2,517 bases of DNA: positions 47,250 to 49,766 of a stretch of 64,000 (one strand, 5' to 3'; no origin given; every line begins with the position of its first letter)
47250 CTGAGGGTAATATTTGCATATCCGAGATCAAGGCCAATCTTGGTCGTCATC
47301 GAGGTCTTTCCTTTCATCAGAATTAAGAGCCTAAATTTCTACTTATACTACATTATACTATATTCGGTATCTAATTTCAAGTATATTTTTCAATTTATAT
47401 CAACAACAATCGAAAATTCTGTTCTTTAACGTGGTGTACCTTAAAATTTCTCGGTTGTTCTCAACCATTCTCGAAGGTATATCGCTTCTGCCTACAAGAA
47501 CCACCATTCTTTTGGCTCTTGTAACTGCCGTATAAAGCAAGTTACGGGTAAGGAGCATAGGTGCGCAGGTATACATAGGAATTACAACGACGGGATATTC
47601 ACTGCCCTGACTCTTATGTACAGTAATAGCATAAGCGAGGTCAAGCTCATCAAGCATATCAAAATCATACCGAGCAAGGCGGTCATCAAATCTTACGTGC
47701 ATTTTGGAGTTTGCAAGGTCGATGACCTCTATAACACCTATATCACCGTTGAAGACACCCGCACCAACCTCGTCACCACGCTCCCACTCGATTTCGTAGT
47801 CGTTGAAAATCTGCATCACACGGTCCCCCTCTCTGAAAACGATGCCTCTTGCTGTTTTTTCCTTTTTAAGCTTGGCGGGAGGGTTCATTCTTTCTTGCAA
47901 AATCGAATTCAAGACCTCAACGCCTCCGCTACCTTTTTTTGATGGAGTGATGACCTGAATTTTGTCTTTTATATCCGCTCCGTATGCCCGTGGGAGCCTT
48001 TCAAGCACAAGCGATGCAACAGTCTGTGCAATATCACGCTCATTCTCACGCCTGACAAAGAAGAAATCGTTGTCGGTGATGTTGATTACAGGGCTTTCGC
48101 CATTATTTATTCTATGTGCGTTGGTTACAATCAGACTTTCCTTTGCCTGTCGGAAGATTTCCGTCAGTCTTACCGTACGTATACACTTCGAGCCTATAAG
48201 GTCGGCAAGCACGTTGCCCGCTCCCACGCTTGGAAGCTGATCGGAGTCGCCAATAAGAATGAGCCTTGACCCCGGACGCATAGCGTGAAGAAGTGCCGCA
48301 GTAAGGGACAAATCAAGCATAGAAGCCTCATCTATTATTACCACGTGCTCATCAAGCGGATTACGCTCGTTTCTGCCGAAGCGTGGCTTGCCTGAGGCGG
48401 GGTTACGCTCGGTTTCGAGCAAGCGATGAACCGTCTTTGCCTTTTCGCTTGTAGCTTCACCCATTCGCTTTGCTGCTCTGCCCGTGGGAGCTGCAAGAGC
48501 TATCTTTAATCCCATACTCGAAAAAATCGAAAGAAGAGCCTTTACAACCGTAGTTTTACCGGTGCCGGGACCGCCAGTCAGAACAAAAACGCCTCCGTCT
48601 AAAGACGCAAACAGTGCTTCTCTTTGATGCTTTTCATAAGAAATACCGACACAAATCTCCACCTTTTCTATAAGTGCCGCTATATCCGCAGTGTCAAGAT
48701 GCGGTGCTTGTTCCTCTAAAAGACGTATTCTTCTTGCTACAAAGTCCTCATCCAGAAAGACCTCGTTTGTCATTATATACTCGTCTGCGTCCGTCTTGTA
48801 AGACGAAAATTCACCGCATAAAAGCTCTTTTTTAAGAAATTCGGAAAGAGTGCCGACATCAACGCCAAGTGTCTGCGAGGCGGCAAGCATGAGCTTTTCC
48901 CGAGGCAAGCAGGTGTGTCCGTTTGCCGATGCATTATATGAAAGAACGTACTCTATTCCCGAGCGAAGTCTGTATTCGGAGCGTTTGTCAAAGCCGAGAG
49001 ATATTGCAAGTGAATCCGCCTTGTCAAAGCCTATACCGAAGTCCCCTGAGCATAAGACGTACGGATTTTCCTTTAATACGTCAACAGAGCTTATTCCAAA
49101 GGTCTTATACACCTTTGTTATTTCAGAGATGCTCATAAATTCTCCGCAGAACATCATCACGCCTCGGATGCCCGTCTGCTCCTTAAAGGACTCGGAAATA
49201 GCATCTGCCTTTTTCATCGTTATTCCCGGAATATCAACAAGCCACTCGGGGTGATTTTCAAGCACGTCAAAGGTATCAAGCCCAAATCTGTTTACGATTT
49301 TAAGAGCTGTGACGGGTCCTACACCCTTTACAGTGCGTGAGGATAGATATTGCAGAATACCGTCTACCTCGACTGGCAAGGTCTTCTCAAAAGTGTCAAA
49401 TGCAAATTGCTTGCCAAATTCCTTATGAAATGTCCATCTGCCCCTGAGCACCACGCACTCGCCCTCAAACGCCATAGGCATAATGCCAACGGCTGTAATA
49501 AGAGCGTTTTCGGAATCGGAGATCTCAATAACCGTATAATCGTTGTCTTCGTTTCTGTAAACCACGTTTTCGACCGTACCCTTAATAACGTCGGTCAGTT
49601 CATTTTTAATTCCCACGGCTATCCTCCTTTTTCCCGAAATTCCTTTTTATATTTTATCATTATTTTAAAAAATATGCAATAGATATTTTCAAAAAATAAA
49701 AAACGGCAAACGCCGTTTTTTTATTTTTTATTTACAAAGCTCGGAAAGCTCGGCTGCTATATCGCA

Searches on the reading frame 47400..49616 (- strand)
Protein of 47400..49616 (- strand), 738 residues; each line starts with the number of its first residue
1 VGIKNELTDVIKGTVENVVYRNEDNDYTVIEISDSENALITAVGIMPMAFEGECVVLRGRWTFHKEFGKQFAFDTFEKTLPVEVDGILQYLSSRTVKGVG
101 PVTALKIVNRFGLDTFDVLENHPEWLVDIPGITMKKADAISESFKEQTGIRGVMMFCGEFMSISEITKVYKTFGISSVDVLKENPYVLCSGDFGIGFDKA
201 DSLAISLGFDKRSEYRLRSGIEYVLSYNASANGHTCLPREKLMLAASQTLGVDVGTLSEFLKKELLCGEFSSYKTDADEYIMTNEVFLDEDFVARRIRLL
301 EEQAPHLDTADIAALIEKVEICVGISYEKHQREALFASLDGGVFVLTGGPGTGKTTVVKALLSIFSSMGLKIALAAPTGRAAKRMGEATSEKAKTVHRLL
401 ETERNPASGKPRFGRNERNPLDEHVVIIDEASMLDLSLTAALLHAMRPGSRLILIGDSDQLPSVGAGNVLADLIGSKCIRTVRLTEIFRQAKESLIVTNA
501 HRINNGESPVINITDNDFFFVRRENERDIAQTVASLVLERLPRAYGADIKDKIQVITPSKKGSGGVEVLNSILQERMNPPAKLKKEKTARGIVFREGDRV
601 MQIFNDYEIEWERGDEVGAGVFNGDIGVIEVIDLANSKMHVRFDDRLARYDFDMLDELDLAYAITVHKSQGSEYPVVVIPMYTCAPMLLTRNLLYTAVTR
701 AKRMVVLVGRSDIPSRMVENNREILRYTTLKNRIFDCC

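Call 71: search_protein_families(library=padloc, proteins=[window:47400-49616:-], max_evalue=1e-15)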
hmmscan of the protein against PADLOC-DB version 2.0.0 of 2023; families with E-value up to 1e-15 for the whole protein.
window:47400-49616:- (738 aa): 10 families
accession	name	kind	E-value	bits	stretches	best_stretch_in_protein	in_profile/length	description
PDLC01734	typeIV_RecD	-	7.3e-81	270.5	1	165-736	162-742/763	RecD_0_IVD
PDLC05065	PDC-S68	-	1.9e-60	202.8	2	212-475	479-756/1221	-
PDLC05066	PDC-S68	-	1.2e-56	190.5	2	273-475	513-732/1202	-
PDLC01148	RecD_like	-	2.1e-56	189.6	1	178-716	168-687/719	RecD/Tra ATPase fused to N-terminal HHH domain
PDLC05064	PDC-S68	-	1e-53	180.5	2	272-475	621-835/1273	-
PDLC04476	PDC-M16A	-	2.6e-32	110.1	1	342-434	26-128/691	-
PDLC04475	PDC-M16A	-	2.2e-30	103.8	1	338-642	28-341/721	-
PDLC04472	PDC-M16A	-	3.5e-27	93.1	0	336-434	235-344/930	-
PDLC05035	PDC-S53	-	5.1e-19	65.8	0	329-496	500-651/900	-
PDLC04474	PDC-M16A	-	8.2e-16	55.6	0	337-434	232-334/917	-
